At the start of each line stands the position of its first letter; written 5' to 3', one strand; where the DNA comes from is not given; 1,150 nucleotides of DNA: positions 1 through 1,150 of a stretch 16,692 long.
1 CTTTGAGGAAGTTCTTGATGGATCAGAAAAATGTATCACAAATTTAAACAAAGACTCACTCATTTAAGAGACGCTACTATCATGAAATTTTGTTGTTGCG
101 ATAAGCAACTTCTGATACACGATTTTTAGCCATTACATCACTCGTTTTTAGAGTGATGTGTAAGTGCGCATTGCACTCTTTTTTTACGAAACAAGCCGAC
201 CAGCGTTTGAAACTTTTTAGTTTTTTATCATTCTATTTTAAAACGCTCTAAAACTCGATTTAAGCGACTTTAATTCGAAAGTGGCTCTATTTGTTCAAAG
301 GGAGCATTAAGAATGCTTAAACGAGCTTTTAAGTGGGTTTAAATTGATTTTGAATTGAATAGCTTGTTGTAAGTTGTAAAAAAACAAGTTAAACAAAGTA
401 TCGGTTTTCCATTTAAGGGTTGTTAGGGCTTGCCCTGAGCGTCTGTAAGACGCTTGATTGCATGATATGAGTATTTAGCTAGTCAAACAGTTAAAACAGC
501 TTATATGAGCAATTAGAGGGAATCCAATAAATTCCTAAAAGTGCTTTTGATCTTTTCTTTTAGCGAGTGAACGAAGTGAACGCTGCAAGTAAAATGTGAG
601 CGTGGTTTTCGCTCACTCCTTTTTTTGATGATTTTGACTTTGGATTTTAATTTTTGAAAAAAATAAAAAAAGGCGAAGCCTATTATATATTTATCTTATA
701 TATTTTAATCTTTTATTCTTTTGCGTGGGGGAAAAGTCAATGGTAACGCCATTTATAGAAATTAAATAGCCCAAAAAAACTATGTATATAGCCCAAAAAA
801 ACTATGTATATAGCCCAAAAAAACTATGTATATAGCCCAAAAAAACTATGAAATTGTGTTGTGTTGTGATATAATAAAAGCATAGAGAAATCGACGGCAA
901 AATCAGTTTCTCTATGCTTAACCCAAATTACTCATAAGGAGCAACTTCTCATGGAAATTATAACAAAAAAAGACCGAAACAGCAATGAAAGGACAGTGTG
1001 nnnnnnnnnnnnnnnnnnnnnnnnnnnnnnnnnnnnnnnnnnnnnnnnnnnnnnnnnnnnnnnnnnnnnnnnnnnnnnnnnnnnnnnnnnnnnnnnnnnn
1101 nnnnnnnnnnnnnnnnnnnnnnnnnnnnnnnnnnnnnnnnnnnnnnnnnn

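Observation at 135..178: Orphan RSF1010/pIP501-type oriT motif upstream of the replicon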

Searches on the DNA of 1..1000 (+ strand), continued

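Call 70: get_annotated_region(hit=H119, flank=3000)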
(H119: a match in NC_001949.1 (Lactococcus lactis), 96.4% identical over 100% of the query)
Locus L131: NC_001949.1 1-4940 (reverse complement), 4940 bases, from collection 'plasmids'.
description: Lactococcus lactis plasmid pMRC01, complete sequence
organism: Lactococcus lactis (NCBI taxid 1358)
taxonomy: Bacteria; Bacillota; Bacilli; Lactobacillales; Streptococcaceae; Lactococcus; Lactococcus lactis
host: -; source: -; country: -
typing (MOB-suite, as given by PLSDB): conjugative; replicon rep_cluster_664; relaxase MOBQ; mating-pair formation MPF_T
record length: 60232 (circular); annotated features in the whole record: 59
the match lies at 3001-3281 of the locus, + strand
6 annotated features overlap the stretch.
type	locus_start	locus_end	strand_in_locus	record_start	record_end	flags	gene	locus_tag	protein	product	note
CDS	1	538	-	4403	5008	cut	-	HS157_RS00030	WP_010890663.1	hypothetical protein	-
CDS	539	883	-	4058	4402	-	-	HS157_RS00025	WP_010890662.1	hypothetical protein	-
CDS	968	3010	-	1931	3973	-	mobQ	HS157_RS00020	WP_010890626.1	MobQ family relaxase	-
CDS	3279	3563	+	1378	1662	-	-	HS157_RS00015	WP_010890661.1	hypothetical protein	-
CDS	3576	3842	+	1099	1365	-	-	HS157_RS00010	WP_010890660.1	hypothetical protein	-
CDS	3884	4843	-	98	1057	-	-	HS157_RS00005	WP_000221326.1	IS30-like element IS6770 family transposase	GO:0006313 - DNA transposition [Evidence IEA]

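Call 77: get_annotated_region(hit=H30, flank=900)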
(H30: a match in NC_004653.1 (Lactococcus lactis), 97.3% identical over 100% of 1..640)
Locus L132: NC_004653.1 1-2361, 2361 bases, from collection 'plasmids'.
description: Lactococcus lactis subsp. lactis bv. diacetylactis plasmid pS7b, complete sequence
organism: Lactococcus lactis (NCBI taxid 44688)
taxonomy: Bacteria; Bacillota; Bacilli; Lactobacillales; Streptococcaceae; Lactococcus; Lactococcus lactis
host: -; source: butter; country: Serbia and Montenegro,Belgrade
typing (MOB-suite, as given by PLSDB): mobilizable; replicon rep_cluster_516
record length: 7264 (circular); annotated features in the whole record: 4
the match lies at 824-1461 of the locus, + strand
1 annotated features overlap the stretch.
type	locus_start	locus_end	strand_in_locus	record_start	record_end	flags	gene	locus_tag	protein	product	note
CDS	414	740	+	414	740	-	-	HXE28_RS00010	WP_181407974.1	cytochrome B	-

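Call 79: search_dna_similar(query=window:175-640:+, collection=plasmids, mode=distant, max_rows=40, rows=spread, max_evalue=0.00001)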
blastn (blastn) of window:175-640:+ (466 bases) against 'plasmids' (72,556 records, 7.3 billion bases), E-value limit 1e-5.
Records with a match: 911; places in all: 981; records where one place covers at least 80% of the query: 138.
Best place of each record, by identity: >=99% 2; 95-99% 153; 90-95% 295; 80-90% 203; 60-80% 258.
By first word of the organism name: Enterococcus 735; Lactococcus 136; Vagococcus 14; Lactiplantibacillus 7; Levilactobacillus 4; Loigolactobacillus 3; Limosilactobacillus 2; Klebsiella 1; Carnobacterium 1; Corynebacterium 1; and 7 more.
By predicted mobility (MOB-suite, as given by PLSDB): mobilizable 617; non-mobilizable 287; conjugative 7.
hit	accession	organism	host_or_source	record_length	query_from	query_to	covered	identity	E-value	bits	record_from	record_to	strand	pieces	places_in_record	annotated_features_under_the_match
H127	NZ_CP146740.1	Lactococcus garvieae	Homo sapiens,cell culture,blood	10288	1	464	100%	99.1%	0e+0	820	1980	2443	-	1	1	none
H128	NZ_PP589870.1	Lactococcus sp.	Bacterial culture,Dairy environment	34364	1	464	100%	97.8%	0e+0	784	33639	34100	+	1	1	none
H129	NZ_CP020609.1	Lactococcus lactis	cell culture,10 weeks old Samso 45+ ...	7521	1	464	100%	97.0%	0e+0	771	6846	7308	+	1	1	none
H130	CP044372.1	Klebsiella pneumoniae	Homo sapiens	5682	1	464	100%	96.1%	0e+0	753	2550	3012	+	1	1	none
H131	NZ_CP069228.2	Lactococcus lactis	Whole organism,Dairy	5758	1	464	100%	95.3%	0e+0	734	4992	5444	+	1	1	none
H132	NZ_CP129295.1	Lactococcus lactis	Food Material,Mixed Culture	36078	1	464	84%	95.4%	1e-133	623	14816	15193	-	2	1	none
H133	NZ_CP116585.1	Enterococcus dispar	Bos taurus,whole organism,fecal sample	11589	66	450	83%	77.8%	4e-77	296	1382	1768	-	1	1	none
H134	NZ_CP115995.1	Enterococcus faecalis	faeces,pure culture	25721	243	464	48%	97.7%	5e-101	375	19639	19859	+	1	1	none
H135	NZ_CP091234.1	Enterococcus faecalis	Homo sapiens,whole organism,fecal sample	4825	243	451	45%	77.1%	1e-32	148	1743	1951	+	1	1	none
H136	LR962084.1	Enterococcus faecalis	-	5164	243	453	45%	74.1%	1e-19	104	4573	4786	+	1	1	record has no annotation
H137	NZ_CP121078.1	Lactococcus cremoris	Single cell,Dairy fermentation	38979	1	158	34%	95.6%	5e-64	251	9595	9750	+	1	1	none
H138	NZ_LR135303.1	Enterococcus faecium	-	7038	222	343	26%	74.2%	7e-11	75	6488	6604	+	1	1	none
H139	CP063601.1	Enterococcus faecium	Homo sapiens,rectal swab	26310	222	343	26%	74.2%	7e-11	75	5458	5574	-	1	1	none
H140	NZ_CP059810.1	Enterococcus faecium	Homo sapiens,blood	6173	222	343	26%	74.2%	7e-11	75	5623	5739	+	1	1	none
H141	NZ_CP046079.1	Enterococcus faecium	Homo sapiens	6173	222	343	26%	74.2%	7e-11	75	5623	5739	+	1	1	none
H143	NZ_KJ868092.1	Lactiplantibacillus pentosus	intestine of healthy porcine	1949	371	466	21%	88.8%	6e-25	122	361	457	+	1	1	hypothetical protein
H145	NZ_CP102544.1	Lacticaseibacillus rhamnosus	Homo sapiens,Cell culture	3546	369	450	18%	92.7%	7e-24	118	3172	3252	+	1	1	none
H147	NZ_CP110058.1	Enterococcus faecalis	Homo sapiens,saliva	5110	373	451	17%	92.4%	3e-22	113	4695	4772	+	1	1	none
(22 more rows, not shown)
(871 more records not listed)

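Call 80: get_annotated_region(hit=H147, flank=3000)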
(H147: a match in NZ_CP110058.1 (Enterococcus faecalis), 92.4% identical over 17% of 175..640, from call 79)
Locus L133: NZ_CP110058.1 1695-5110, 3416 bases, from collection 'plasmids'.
description: Enterococcus faecalis strain BE17 plasmid pBE17_4, complete sequence
organism: Enterococcus faecalis (NCBI taxid 1351)
taxonomy: Bacteria; Bacillota; Bacilli; Lactobacillales; Enterococcaceae; Enterococcus; Enterococcus faecalis
host: -; source: Homo sapiens,saliva; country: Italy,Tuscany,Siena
typing (MOB-suite, as given by PLSDB): mobilizable; replicon rep_cluster_2301; relaxase MOBV
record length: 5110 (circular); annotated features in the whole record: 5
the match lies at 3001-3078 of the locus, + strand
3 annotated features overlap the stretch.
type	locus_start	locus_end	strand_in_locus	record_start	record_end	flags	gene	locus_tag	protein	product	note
CDS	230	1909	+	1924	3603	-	mobV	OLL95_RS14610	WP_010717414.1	MobV family relaxase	GO:0006310 - DNA recombination [Evidence IEA]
CDS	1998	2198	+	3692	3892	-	-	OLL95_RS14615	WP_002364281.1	hypothetical protein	-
CDS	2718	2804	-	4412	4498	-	-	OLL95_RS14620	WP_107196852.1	type I toxin-antitoxin system Fst family toxin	-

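Call 81: get_annotated_region(hit=H140, flank=3500)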
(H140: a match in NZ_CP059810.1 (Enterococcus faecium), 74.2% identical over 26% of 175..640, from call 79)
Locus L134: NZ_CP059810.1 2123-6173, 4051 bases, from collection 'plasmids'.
description: Enterococcus faecium strain BP5067 plasmid pBP5067_P4, complete sequence
organism: Enterococcus faecium (NCBI taxid 1352)
taxonomy: Bacteria; Bacillota; Bacilli; Lactobacillales; Enterococcaceae; Enterococcus; Enterococcus faecium
host: -; source: Homo sapiens,blood; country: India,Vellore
typing (MOB-suite, as given by PLSDB): mobilizable; replicon rep_cluster_1197; relaxase MOBP
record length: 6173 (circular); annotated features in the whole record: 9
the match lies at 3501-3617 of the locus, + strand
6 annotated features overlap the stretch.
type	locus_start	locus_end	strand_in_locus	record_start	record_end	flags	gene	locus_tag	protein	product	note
CDS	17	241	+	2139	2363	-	-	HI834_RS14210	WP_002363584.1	class II bacteriocin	-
CDS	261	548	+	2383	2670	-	-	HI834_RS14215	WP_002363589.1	bacteriocin immunity protein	-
CDS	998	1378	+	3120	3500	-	-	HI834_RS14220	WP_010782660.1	MobC family plasmid mobilization relaxosome protein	-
CDS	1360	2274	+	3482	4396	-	-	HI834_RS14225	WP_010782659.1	relaxase/mobilization nuclease domain-containing protein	-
CDS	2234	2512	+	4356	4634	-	-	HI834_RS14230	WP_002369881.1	hypothetical protein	-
CDS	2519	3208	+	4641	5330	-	-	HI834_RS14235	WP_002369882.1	hypothetical protein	-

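Call 82: get_annotated_region(hit=H145, flank=2000)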
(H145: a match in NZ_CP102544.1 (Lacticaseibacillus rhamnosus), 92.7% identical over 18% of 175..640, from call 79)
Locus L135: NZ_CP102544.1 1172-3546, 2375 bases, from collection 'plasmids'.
description: Lacticaseibacillus rhamnosus strain GR-1 plasmid p2, complete sequence
organism: Lacticaseibacillus rhamnosus (NCBI taxid 47715)
taxonomy: Bacteria; Bacillota; Bacilli; Lactobacillales; Lactobacillaceae; Lacticaseibacillus; Lacticaseibacillus rhamnosus
host: -; source: Homo sapiens,Cell culture; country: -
typing (MOB-suite, as given by PLSDB): mobilizable; replicon rep_cluster_1299; relaxase MOBP
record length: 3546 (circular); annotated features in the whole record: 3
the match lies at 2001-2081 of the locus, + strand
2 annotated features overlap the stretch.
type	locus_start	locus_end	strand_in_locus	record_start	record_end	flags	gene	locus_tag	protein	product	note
CDS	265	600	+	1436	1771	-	-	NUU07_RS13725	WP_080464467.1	MobC family plasmid mobilization relaxosome protein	-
CDS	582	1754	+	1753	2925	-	-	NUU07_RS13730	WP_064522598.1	relaxase/mobilization nuclease domain-containing protein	-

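Call 92: get_annotated_region(hit=H143, flank=2000)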
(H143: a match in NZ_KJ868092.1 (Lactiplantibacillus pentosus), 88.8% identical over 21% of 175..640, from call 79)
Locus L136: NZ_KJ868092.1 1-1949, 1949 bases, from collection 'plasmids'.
description: UNVERIFIED: Lactiplantibacillus pentosus strain F03 plasmid pF03-5, complete sequence
organism: Lactiplantibacillus pentosus (NCBI taxid 1589)
taxonomy: Bacteria; Bacillota; Bacilli; Lactobacillales; Lactobacillaceae; Lactiplantibacillus; Lactiplantibacillus pentosus
host: -; source: intestine of healthy porcine; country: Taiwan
typing (MOB-suite, as given by PLSDB): non-mobilizable
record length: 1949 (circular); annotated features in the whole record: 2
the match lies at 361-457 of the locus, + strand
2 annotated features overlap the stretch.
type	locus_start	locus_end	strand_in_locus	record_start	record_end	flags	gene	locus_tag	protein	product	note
CDS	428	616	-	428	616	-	-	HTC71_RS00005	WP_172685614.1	hypothetical protein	-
CDS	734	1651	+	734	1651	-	-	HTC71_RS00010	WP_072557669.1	replication initiation protein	GO:0006270 - DNA replication initiation [Evidence IEA]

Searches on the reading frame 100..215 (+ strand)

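Call 105: search_protein_families(library=pfam, proteins=[L131:968-3010:-, L131:3279-3563:+, L131:3576-3842:+])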
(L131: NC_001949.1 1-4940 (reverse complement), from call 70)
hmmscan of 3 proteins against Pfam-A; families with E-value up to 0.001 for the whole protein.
L131:968-3010:- (680 aa): 2 families
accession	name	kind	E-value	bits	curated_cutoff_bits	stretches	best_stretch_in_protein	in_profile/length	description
PF03389.21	MobA_MobL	-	2.9e-83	279.5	26.7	1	17-236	1-220/224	MobA/MobL family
PF18208.6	NES_C_h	-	7.9e-34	116.6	26.6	1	276-383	2-109/109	Nicking enzyme C-terminal middle helical domain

L131:3279-3563:+ (94 aa): 0 families

L131:3576-3842:+ (88 aa): 1 family
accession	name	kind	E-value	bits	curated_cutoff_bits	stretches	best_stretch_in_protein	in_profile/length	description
PF12958.12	DUF3847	-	2.6e-07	31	40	1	5-71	2-69/81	Protein of unknown function (DUF3847)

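Call 108: search_solved_structures(query=L131:2231-3010:-, max_evalue=0.001)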
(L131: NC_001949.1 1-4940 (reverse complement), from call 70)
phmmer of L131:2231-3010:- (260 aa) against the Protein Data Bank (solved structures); distinct sequences matched with E-value up to 0.001: 2.
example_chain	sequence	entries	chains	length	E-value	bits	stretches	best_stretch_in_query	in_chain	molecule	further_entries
4ht4_A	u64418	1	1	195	9.2e-24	87.6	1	2-162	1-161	Nicking enzyme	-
2ns6_A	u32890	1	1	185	3.8e-14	56.1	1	2-204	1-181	Mobilization protein A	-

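Call 116: search_dna_similar(query=L131:2261-3010:-, collection=plasmids, mode=protein, max_rows=45, rows=spread, max_evalue=1e-40)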
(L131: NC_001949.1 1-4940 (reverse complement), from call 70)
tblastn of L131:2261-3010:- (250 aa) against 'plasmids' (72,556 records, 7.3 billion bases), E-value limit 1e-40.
Records with a match: 1307; places in all: 1367; records where one place covers at least 80% of the query: 1265.
Best place of each record, by identity: >=99% 11; 95-99% 13; 60-80% 796; <60% 487.
By first word of the organism name: Lactiplantibacillus 471; Staphylococcus 98; Lactococcus 92; Pediococcus 78; Enterococcus 64; Levilactobacillus 61; Bacillus 57; Latilactobacillus 44; Lactobacillus 34; Priestia 32; and 62 more.
By predicted mobility (MOB-suite, as given by PLSDB): mobilizable 913; conjugative 323; non-mobilizable 71.
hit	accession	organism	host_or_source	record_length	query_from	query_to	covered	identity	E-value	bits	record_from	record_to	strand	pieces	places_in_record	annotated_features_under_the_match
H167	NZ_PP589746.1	Lactococcus sp.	Bacterial culture,Dairy environment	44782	1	250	100%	100.0%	1e-168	522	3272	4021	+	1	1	mobQ: MobQ family relaxase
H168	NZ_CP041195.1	Weissella cibaria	single cell,kimchi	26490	1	250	100%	72.8%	4e-119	380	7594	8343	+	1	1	mobQ: MobQ family relaxase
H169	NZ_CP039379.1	Pediococcus pentosaceus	soil sample,soil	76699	1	246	98%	72.5%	4e-119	380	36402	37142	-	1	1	mobQ: MobQ family relaxase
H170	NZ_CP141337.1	Lactiplantibacillus plantarum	whole organism,fermented food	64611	1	250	100%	70.9%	1e-117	376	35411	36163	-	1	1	mobQ: MobQ family relaxase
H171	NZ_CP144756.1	Latilactobacillus sakei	Brassica rapa var. glabra,cell ...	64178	1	250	100%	70.5%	4e-117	375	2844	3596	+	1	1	mobQ: MobQ family relaxase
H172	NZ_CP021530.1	Pediococcus acidilactici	cell culture,food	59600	1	246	98%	71.5%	9e-116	371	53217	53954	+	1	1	mobQ: MobQ family relaxase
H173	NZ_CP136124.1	Lacticaseibacillus paracasei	human,blood culture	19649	1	246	98%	71.4%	3e-99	387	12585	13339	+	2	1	none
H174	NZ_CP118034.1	Lactobacillus gasseri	Homo sapiens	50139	1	248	99%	70.6%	9e-116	371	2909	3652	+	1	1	mobQ: MobQ family relaxase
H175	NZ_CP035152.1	Pediococcus acidilactici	cell culture,food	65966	1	246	98%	71.1%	1e-116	373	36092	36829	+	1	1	mobQ: MobQ family relaxase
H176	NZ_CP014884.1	Loigolactobacillus backii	cell culture,brewery environment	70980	1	246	98%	70.8%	6e-116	371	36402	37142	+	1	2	mobQ: MobQ family relaxase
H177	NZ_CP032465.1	Lactiplantibacillus plantarum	Single strain,kimchi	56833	1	250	100%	69.6%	5e-116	371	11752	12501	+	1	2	mobQ: MobQ family relaxase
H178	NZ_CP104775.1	Pediococcus inopinatus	single cell,kimchi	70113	1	246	98%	70.4%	9e-115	368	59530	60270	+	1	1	mobQ: MobQ family relaxase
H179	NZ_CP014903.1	Loigolactobacillus backii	cell culture,brewery environment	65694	1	246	98%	70.3%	3e-116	372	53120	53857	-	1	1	mobQ: MobQ family relaxase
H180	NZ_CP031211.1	Levilactobacillus brevis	-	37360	1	246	98%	70.0%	3e-114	367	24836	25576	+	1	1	mobQ: MobQ family relaxase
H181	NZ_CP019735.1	Levilactobacillus brevis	cell culture,wheat beer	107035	1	250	100%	68.8%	2e-113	364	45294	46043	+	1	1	mobQ: MobQ family relaxase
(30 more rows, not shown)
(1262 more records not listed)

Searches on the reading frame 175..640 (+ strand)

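Call 93: search_protein_families(library=pfam, proteins=[L136:734-1651:+])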
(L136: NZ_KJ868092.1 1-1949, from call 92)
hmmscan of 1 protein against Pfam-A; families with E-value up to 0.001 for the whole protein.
L136:734-1651:+ (305 aa): 2 families
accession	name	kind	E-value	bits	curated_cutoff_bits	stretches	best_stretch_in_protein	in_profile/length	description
PF01051.27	Rep3_N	-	6e-25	88.7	22.4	1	6-152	2-141/141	Initiator Replication protein, WH1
PF21205.3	Rep3_C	-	3.1e-10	40.6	21.1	1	164-222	2-59/59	Initiator Rep protein, WH2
